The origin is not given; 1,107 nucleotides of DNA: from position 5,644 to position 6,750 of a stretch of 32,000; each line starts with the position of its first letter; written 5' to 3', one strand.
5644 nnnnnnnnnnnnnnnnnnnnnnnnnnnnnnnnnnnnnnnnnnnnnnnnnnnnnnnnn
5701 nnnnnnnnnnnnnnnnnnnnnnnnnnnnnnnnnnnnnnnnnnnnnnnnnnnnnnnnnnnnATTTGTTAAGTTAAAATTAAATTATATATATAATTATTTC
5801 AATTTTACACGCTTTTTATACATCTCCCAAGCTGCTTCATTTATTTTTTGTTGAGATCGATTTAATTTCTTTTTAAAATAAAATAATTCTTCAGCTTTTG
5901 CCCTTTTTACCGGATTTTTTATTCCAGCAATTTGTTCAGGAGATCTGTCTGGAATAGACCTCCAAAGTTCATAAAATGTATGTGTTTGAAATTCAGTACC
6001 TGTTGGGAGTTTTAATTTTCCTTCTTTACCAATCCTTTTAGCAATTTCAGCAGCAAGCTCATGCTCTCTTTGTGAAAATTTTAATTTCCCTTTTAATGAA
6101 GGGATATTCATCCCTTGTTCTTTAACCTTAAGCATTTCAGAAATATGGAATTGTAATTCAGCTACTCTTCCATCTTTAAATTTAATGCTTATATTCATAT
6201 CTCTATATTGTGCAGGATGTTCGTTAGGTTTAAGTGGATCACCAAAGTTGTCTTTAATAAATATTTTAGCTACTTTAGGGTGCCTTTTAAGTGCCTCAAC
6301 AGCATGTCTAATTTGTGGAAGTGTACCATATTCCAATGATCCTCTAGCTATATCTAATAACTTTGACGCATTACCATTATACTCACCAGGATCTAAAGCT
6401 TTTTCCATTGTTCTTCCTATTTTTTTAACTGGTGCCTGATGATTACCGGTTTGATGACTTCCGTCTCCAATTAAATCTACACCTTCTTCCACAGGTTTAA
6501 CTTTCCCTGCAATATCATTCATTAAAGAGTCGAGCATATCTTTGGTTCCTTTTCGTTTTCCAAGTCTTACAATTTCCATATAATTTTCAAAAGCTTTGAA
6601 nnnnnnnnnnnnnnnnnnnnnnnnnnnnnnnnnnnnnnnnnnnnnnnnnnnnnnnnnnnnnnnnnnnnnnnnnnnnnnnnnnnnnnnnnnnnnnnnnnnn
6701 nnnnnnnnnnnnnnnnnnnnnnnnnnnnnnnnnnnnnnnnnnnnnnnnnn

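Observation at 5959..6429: The C-terminal domain matches the RSH synthetase core motif by motif but is substituted at substrate-contact positions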

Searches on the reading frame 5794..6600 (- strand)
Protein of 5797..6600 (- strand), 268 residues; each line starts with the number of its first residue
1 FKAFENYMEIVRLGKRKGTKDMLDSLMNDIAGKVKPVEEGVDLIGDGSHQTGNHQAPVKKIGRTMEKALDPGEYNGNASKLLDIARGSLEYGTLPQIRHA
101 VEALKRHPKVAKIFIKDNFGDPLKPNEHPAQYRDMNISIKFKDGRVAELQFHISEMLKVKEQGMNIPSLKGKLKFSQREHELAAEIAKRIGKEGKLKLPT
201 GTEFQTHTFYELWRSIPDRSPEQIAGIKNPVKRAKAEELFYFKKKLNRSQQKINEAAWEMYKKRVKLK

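Call 5: search_protein_families(library=pfam, proteins=[window:5797-6600:-], max_evalue=1)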
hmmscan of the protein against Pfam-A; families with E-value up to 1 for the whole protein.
window:5797-6600:- (268 aa): 1 family
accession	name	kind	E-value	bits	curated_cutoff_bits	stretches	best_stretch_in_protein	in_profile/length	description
PF00874.25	PRD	-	0.069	13.9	23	1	136-199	10-76/90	PRD domain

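Call 6: find_homologous_proteins(query=window:5794-6561:-, max_evalue=0.001)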
Query window:5794-6561:-: 634 candidates shared short words with the query, none scored E <= 0.001.

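Call 7: search_solved_structures(query=window:5797-6561:-, max_evalue=10, show_alignments=3)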
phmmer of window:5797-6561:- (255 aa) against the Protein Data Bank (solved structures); distinct sequences matched with E-value up to 10: 1.
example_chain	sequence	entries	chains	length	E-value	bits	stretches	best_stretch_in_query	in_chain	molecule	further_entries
6ox6_A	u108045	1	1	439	0.00049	23.1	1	15-210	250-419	Tas1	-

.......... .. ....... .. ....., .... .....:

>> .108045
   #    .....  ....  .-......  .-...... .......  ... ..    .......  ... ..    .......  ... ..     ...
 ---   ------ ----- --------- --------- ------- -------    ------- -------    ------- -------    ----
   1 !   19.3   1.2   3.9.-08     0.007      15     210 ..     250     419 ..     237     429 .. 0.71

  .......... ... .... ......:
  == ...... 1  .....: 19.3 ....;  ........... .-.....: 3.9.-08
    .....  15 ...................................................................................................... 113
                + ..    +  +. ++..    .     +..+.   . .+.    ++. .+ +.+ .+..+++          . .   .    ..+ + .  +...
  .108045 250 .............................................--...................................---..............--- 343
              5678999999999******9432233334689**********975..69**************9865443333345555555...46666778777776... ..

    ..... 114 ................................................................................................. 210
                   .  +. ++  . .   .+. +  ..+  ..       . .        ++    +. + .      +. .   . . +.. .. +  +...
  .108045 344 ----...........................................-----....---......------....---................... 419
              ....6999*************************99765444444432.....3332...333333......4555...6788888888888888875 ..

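Call 16: search_protein_representatives(protein=window:5797-6561:-)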
Query: 255 residues. Proteins with E-value up to 0.001 (for the whole library): 369; up to 1e-10: 19; up to 1e-30: 4. The best 150 are listed.
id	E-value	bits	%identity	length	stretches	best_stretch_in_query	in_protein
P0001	2.8e-164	561.0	100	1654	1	1-255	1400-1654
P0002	4.0e-88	311.6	63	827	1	7-252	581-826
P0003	2.3e-59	217.5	48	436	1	3-221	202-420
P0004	1.2e-58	215.1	51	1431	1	6-215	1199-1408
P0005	6.3e-24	101.4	35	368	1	56-222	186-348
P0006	3.4e-23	99.0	44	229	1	49-207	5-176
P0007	1.9e-21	93.3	36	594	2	50-148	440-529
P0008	3.9e-21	92.2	35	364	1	7-252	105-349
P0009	1.1e-20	90.8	42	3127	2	45-148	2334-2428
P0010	1.1e-19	87.5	37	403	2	21-157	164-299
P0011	6.4e-19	85.0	37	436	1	41-206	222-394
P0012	7.0e-15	71.8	33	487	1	9-207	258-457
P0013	1.6e-14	70.6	31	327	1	6-240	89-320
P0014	2.7e-14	69.9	46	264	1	43-155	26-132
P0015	5.3e-13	65.6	31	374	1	41-207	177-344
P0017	4.7e-11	59.3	31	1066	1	8-211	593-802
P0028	2.6e-08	50.3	33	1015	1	4-206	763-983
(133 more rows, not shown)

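Call 21: predict_structure(protein=window:5797-6561:-)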
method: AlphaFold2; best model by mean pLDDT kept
length: 255 residues; sequences in the alignment: 1
mean_pLDDT: 50.6   pTM: 0.37
mean pLDDT of the five models: 50.6, 47.4, 47.1, 46.2, 40.2
residues with pLDDT >= 90: 2; 70-90: 40; 50-70: 74; < 50: 139
segments of 3 or more residues with pLDDT < 50: 1-7, 12-64, 78-84, 103-107, 109-123, 131-159, 185-194, 251-255
pLDDT, mean of each block of 10 residues (from residue 1): 44 42 26 25 25 35 50 50 53 59 49 42 52 46 33 38 70 68 48 53 75 87 82 66 53 40
secondary structure, 60 per line:
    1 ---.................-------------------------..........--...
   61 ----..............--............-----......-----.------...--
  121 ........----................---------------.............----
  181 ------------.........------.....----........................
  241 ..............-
elements in order: H4-20 H46-55 H65-78 H81-92 E98-103 E121-128 E133-139 H140-148 H164-176 H193-201 H208-212 H217-254

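Call 23: search_protein_families(library=pfam, alignment_id=A1, max_evalue=0.001)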
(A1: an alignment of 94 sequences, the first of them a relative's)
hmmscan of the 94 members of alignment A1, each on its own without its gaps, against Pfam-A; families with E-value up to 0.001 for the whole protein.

A. member 1, P0002 (827 aa): 0 families

B. families by the number of members that match (of 94 scanned): 18 families
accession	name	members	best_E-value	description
PF04607.23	RelA_SpoT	42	2e-09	Region found in RelA / SpoT proteins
PF13699.11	eCIS_core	6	2.9e-33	eCIS core domain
PF18763.7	ddrB-ParB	2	1e-33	ddrB-like ParB superfamily domain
PF05488.18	PAAR_motif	1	1.8e-20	PAAR motif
PF07591.16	PT-HINT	1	5.3e-13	Pretoxin HINT domain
PF04851.21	ResIII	1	4.4e-07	Type III restriction enzyme, res subunit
PF06013.18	WXG100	1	4.8e-07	Proteins of 100 residues with WXG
PF05593.20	RHS_repeat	1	2.4e-05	RHS Repeat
PF03527.20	RHS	1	6e-05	RHS protein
PF08857.17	ParBc_2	1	6e-05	Putative ParB-like nuclease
PF13604.12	AAA_30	1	7e-05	AAA domain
PF14890.11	Intein_splicing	1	0.00011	Intein splicing domain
PF01079.26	Hint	1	0.00024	Hint module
PF13328.12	HD_4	1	0.00028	HD domain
PF00270.35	DEAD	1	0.00043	DEAD/DEAH box helicase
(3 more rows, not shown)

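Call 32: find_related_loci(query=window:5797-6561:-, collection=genome_contigs, flank=10000)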
Query window:5797-6561:- (255 aa) in genome_contigs; peptide patterns used: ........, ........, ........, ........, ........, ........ (x = any residue, [..] = any of these).
152 stretches matched a pattern, but none encodes a relative of the query by tblastn (E <= 1e-3).

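Call 33: find_related_loci(query=window:5797-6561:-, collection=metagenome_contigs, flank=10000)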
Query window:5797-6561:- (255 aa) in metagenome_contigs; peptide patterns used: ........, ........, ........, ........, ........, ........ (x = any residue, [..] = any of these).
206 stretches matched a pattern, but none encodes a relative of the query by tblastn (E <= 1e-3).

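Call 34: list_cluster_members(proteins=[P0001, P0002, P0003, P0004, P0005, P0006, P0008, P0010, P0011, P0013])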
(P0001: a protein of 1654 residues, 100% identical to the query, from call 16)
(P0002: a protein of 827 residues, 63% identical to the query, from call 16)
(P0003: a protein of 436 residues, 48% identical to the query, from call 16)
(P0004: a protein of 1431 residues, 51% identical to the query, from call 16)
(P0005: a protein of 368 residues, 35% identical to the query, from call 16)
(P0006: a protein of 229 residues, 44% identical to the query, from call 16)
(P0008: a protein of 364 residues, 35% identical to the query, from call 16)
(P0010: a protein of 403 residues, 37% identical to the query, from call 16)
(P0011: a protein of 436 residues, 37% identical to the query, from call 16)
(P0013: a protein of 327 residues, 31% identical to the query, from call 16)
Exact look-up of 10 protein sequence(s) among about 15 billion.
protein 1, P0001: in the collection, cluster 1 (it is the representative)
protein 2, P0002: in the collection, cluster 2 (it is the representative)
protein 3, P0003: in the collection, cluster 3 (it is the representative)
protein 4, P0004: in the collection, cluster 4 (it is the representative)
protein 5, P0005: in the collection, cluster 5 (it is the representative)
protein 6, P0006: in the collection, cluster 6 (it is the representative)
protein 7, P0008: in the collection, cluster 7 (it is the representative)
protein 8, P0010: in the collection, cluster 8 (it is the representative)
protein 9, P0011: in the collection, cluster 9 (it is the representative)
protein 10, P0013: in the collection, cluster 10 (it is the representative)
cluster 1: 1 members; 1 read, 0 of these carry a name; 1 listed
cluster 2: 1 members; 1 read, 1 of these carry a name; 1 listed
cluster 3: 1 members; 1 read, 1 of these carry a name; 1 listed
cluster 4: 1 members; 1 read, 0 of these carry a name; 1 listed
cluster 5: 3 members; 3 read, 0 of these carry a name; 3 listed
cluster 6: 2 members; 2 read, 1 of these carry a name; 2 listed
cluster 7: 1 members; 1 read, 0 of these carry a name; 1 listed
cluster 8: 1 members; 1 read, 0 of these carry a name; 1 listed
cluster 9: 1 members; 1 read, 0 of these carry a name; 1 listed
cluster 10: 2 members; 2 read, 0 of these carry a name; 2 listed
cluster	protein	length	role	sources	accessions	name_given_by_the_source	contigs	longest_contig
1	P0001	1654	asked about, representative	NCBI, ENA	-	-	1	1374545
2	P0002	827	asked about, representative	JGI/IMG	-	hypothetical protein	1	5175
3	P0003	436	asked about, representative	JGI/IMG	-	hypothetical protein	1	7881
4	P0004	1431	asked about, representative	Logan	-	-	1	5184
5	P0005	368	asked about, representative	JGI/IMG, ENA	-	-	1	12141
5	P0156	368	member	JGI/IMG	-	-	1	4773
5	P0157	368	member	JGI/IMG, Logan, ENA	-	-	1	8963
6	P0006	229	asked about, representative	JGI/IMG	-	-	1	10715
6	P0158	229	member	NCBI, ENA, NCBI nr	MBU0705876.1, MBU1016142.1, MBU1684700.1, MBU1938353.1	hypothetical protein KJ657_03560 [Patescibacteria group bacterium] | hypothetical protein [Patescibacteria group bacterium]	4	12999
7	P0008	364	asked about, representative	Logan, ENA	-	-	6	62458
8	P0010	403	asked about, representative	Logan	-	-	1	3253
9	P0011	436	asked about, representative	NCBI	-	-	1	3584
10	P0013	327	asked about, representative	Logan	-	-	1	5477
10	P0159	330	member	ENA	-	-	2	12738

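Call 45: find_encoding_contigs(protein=P0002, flank=8000, max_places=3)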
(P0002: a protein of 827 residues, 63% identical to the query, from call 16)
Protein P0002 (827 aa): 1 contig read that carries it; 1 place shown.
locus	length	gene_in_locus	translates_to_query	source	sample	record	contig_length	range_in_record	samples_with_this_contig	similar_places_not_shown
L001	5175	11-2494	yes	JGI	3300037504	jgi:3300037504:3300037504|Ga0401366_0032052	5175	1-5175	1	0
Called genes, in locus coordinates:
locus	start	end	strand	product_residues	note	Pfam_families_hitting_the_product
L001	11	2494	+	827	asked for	-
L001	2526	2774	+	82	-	-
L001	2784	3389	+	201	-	PF13328:HD_4, PF01966:HD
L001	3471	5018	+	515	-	PF01293:PEPCK_ATP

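Call 46: find_encoding_contigs(protein=P0008, flank=8000, max_places=3)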
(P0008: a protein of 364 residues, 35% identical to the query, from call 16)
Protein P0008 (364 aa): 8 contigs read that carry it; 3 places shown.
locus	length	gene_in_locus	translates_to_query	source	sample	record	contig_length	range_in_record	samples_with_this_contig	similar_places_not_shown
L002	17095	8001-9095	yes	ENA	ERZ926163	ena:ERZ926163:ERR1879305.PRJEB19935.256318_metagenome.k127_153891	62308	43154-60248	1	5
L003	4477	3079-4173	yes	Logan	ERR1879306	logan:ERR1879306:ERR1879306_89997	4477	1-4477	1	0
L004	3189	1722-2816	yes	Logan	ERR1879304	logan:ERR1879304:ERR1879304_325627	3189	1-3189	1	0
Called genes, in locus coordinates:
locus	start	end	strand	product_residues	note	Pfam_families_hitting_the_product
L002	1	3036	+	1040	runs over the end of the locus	PF04313:HSDR_N, PF00270:DEAD (weak), PF04851:ResIII, PF18766:SWI2_SNF2, PF22679:T1R_D3-like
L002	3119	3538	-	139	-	PF00472:RF-1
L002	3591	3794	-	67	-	-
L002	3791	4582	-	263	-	-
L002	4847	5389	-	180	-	-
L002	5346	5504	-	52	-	-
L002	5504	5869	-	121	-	-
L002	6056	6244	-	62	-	-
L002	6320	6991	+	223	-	PF12844:HTH_19 (faint), PF13560:HTH_31 (weak), PF01381:HTH_3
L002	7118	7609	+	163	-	-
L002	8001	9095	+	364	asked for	-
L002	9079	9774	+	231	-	-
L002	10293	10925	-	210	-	-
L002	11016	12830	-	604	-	PF02195:ParB_N (faint)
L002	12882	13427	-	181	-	-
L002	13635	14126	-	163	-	PF12728:HTH_17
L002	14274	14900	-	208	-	PF01695:IstB_IS21, PF04851:ResIII, PF03969:AFG1_ATPase (weak), PF00270:DEAD (weak)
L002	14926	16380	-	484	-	-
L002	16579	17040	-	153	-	-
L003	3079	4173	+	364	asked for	-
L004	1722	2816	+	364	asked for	-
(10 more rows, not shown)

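Call 47: find_encoding_contigs(protein=P0003, flank=8000, max_places=2)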
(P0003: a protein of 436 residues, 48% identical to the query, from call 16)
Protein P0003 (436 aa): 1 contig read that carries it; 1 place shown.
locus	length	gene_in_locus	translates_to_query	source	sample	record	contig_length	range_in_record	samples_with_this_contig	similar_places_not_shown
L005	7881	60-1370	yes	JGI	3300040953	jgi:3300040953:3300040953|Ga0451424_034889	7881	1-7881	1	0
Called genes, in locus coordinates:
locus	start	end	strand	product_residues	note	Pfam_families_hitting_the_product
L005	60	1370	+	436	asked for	-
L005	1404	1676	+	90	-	-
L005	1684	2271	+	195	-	PF13328:HD_4, PF01966:HD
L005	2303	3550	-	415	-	PF02812:ELFV_dehydrog_N, PF00208:ELFV_dehydrog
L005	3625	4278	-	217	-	-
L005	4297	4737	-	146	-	PF12728:HTH_17 (faint)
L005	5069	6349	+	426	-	PF01979:Amidohydro_1, PF07969:Amidohydro_3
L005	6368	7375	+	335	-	PF00962:A_deaminase, PF19326:AMP_deaminase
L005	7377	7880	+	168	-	?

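Call 48: find_encoding_contigs(protein=P0004, flank=8000, max_places=2)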
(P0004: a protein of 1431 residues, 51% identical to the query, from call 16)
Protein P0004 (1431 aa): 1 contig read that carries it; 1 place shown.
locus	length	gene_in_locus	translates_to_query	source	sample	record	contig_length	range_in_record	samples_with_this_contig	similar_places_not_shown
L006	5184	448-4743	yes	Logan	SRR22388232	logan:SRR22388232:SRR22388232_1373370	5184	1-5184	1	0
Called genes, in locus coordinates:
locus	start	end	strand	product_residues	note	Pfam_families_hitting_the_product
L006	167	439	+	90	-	-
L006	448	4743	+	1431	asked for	-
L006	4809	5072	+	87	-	-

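Call 49: find_encoding_contigs(protein=P0005, flank=8000, max_places=2)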
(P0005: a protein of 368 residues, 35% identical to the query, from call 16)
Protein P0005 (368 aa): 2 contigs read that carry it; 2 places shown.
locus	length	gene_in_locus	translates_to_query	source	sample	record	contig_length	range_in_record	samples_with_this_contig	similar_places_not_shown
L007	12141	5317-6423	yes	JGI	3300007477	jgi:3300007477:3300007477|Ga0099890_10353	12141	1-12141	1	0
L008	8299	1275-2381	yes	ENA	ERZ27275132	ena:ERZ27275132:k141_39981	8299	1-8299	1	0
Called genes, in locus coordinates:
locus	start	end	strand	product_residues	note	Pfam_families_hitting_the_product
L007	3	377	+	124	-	?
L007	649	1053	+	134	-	-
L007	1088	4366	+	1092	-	PF21760:SecD_1st (weak), PF13616:Rotamase_3, PF00639:Rotamase, PF22599:SecDF_P1_head, PF03176:MMPL, PF07549:Sec_GG, PF02355:SecD_SecF_C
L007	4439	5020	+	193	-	-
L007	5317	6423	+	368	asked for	-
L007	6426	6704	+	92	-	-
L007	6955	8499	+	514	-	PF25919:BSH_CusB (faint), PF00364:Biotin_lipoyl (faint), PF25917:BSH_RND (faint), PF25973:BSH_CzcB (weak)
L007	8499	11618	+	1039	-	PF00873:ACR_tran, PF03176:MMPL, PF02355:SecD_SecF_C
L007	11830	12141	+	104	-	?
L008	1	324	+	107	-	?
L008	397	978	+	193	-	-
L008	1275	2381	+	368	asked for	-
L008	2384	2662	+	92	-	-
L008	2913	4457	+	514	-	PF25919:BSH_CusB (faint), PF00364:Biotin_lipoyl (faint), PF25917:BSH_RND (faint), PF25973:BSH_CzcB (weak)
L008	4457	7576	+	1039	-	PF00873:ACR_tran, PF03176:MMPL, PF02355:SecD_SecF_C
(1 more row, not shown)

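Call 50: find_encoding_contigs(protein=P0006, flank=8000, max_places=2)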
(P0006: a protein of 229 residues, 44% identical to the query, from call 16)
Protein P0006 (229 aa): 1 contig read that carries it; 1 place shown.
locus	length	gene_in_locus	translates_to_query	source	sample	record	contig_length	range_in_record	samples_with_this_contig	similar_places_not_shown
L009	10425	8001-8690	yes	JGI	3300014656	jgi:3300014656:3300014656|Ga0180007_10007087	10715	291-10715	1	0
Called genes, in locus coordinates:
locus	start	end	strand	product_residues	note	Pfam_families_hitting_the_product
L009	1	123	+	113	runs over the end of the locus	-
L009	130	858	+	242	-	PF07786:HGSNAT_cat, PF01757:Acyl_transf_3 (faint)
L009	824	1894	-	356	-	PF08331:QueG_DUF1730, PF12838:Fer4_7 (faint), PF13484:Fer4_16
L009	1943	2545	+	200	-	PF07885:Ion_trans_2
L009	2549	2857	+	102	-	-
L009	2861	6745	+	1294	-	-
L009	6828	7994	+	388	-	PF14294:DUF4372, PF01609:DDE_Tnp_1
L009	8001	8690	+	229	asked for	-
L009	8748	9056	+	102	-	-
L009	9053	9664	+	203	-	PF13328:HD_4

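Call 91: find_encoding_contigs(protein=P0017, flank=6000, max_places=1)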
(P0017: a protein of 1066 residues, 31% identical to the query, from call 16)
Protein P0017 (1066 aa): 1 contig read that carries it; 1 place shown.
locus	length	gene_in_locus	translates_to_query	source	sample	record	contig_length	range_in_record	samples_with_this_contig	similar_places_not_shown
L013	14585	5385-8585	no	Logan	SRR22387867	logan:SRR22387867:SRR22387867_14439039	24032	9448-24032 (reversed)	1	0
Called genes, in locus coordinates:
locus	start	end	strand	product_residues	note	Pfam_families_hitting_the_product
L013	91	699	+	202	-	PF04973:NMN_transporter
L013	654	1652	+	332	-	PF13521:AAA_28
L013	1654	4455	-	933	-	-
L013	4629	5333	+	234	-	-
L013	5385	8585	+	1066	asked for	-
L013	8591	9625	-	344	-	PF08443:RimK (faint)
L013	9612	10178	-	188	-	-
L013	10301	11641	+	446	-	PF04055:Radical_SAM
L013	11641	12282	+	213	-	-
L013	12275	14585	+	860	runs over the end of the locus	PF04055:Radical_SAM, PF01209:Ubie_methyltran (weak), PF08241:Methyltransf_11, PF13649:Methyltransf_25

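Call 92: find_encoding_contigs(protein=P0028, flank=6000, max_places=1)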
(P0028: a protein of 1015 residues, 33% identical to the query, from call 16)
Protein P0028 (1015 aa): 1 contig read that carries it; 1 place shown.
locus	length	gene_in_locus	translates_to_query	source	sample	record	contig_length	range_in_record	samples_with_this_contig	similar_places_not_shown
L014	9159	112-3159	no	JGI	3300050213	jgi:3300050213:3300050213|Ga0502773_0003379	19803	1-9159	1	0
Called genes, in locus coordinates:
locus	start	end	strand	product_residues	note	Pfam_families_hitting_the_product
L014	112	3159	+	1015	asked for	-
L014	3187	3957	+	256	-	-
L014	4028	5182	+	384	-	PF07995:GSDH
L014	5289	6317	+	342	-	-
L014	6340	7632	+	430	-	PF07690:MFS_1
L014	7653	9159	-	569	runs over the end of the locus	PF00999:Na_H_Exchanger, PF02254:TrkA_N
